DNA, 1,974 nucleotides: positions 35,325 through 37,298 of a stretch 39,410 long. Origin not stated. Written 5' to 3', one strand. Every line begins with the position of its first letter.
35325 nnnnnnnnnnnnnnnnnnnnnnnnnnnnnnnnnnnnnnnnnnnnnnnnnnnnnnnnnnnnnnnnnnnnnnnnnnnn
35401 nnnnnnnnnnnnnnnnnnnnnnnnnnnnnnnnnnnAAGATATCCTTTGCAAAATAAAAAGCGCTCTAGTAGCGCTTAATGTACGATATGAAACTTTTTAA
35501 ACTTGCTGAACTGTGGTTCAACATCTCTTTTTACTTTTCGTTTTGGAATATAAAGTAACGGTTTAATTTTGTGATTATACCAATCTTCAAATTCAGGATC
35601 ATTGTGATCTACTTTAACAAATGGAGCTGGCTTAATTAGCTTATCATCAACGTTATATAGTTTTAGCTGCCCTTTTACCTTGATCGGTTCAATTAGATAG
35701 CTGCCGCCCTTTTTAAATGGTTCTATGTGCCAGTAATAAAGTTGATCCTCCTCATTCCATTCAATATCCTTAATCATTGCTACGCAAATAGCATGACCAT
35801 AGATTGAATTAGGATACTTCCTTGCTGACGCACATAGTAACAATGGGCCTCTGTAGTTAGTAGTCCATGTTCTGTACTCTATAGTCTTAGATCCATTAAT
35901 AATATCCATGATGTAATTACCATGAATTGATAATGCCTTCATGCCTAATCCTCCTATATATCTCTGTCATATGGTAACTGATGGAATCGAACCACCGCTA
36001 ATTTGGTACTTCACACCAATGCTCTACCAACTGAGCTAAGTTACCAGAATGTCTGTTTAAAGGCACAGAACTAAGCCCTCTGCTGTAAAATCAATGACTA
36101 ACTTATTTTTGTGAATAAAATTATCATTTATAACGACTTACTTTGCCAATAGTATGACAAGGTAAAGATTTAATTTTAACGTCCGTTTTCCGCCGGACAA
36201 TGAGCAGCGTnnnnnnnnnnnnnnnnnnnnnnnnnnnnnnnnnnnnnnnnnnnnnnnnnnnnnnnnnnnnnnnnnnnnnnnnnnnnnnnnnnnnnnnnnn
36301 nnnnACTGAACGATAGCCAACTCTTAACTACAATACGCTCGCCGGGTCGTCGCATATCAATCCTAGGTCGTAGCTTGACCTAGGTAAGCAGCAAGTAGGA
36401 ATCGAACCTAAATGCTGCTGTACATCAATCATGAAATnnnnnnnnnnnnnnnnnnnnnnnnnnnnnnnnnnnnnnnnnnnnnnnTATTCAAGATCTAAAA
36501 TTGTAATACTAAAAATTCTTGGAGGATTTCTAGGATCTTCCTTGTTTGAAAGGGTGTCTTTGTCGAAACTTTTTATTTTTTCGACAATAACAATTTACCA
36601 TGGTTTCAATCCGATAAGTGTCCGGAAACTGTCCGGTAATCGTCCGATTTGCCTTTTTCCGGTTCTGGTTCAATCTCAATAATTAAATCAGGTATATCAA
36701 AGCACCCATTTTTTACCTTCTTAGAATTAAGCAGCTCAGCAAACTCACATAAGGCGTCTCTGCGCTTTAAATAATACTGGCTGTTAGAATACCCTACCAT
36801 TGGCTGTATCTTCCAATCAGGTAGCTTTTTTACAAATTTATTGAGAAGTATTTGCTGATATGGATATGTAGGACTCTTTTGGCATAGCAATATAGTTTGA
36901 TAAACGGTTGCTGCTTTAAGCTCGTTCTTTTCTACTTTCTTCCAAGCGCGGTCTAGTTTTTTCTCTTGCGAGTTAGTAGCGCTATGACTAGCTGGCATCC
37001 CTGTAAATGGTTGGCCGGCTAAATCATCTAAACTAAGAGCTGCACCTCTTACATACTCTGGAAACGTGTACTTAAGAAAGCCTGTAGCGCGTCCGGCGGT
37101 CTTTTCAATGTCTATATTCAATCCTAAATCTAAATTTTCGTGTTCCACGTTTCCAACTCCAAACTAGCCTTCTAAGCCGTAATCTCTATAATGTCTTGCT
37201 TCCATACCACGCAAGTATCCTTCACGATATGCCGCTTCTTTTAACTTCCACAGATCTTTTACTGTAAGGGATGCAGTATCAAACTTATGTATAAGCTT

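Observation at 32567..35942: Four divergent basic proteins sharing a G-S-T-G-S-[KR]-G-G C-terminal tail, interleaved with PP-loop ATPase, ParB/Srx and ASCH genes just upstream of terS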

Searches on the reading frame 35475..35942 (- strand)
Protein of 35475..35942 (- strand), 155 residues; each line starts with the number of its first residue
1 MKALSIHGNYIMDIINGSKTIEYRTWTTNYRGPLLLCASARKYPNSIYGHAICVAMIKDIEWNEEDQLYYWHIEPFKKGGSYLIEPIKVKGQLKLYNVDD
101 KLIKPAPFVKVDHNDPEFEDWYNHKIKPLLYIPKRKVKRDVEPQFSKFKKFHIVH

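Call 3: search_protein_families(library=pfam, proteins=[window:35475-35942:-], max_evalue=0.1)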
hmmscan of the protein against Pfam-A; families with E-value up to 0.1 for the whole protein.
window:35475-35942:- (155 aa): 1 family
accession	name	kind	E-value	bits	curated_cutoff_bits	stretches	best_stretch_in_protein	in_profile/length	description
PF04266.20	ASCH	-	7.3e-07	30.3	21.2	1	4-61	1-54/103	ASCH domain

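Call 4: search_protein_families(library=phrogs, proteins=[window:35475-35942:-], max_evalue=0.1)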
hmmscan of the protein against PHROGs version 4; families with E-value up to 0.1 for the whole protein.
window:35475-35942:- (155 aa): 3 families
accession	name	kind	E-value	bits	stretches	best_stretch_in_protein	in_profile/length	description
phrog_3193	-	unknown function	5.3e-22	79.6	1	1-119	85-227/269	-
phrog_625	-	unknown function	0.0047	18.1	1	4-31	6-33/98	-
phrog_3136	-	unknown function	0.032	15.3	1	4-25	7-28/134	-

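Call 19: search_protein_families(library=ncbifam, proteins=[window:35475-35942:-], max_evalue=0.1)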
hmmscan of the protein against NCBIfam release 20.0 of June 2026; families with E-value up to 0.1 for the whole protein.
window:35475-35942:- (155 aa): 0 families

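Call 55: search_solved_structures(query=window:35478-35942:-, max_evalue=10, show_alignments=2)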
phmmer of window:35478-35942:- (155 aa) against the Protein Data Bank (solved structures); distinct sequences matched with E-value up to 10: 6.
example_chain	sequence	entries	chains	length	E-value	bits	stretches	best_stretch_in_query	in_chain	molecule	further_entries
8yew_A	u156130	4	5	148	0.0026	20.5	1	4-43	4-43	Activating signal cointegrator 1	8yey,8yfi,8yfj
8yxw_A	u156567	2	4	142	0.0027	20.5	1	4-43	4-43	Activating signal cointegrator 1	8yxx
2e5o_A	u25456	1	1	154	0.0031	20.3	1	4-43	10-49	Activating signal cointegrator 1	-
9kyk_A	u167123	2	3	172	0.0043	19.9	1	4-43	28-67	Activating signal cointegrator 1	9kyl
8alz_A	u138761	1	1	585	0.054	16.3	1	4-43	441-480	Activating signal cointegrator 1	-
6ynx_l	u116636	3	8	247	0.75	12.6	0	98-141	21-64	ATPTT6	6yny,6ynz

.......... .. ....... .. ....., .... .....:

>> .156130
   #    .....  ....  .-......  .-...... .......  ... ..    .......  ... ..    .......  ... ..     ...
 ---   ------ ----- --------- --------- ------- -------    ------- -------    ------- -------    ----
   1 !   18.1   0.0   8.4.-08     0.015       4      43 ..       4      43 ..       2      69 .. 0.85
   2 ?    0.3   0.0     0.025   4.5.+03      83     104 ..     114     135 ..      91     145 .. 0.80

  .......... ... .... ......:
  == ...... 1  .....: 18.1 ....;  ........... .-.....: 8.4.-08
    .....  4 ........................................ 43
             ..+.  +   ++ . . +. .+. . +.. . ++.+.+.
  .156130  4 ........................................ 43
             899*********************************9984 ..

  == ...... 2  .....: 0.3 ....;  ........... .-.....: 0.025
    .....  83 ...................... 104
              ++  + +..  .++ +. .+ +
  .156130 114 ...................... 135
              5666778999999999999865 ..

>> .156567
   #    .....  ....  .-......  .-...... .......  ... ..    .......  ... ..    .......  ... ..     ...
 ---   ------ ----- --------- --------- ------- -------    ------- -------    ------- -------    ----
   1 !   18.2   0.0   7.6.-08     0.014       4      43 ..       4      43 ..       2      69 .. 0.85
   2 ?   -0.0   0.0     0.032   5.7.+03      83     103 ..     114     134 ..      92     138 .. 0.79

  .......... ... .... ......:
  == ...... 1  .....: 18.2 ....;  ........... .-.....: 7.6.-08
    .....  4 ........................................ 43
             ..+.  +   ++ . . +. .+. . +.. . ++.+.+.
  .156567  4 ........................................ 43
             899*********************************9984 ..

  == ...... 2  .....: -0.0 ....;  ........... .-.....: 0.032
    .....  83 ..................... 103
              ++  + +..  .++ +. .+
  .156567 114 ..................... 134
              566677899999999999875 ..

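Call 80: search_protein_families(library=padloc, proteins=[window:35478-35942:-], max_evalue=0.01)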
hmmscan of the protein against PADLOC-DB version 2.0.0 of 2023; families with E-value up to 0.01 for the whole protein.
window:35478-35942:- (155 aa): 1 family
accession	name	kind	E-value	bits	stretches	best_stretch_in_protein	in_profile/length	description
PDLC04425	PDC-M11B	-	0.0014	17.1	1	4-26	5-27/132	-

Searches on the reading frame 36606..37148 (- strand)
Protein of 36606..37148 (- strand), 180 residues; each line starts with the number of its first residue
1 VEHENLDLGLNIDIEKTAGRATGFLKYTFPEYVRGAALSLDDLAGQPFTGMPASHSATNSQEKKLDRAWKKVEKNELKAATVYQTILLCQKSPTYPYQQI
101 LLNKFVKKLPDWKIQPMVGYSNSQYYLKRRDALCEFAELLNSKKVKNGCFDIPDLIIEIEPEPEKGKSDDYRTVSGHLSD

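Call 3: search_protein_families(library=pfam, proteins=[window:36606-37148:-], max_evalue=0.1)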
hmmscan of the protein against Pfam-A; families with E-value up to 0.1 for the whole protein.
window:36606-37148:- (180 aa): 0 families

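Call 4: search_protein_families(library=phrogs, proteins=[window:36606-37148:-], max_evalue=0.1)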
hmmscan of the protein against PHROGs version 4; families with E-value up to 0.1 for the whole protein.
window:36606-37148:- (180 aa): 3 families
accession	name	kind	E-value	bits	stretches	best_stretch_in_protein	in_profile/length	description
phrog_248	-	transcription regulation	3e-24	86.9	1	3-158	7-154/161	transcriptional activator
phrog_36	-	transcription regulation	3.4e-05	24.6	1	68-146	124-193/220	transcriptional regulator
phrog_8834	-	unknown function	0.016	16.3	0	117-144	75-102/108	-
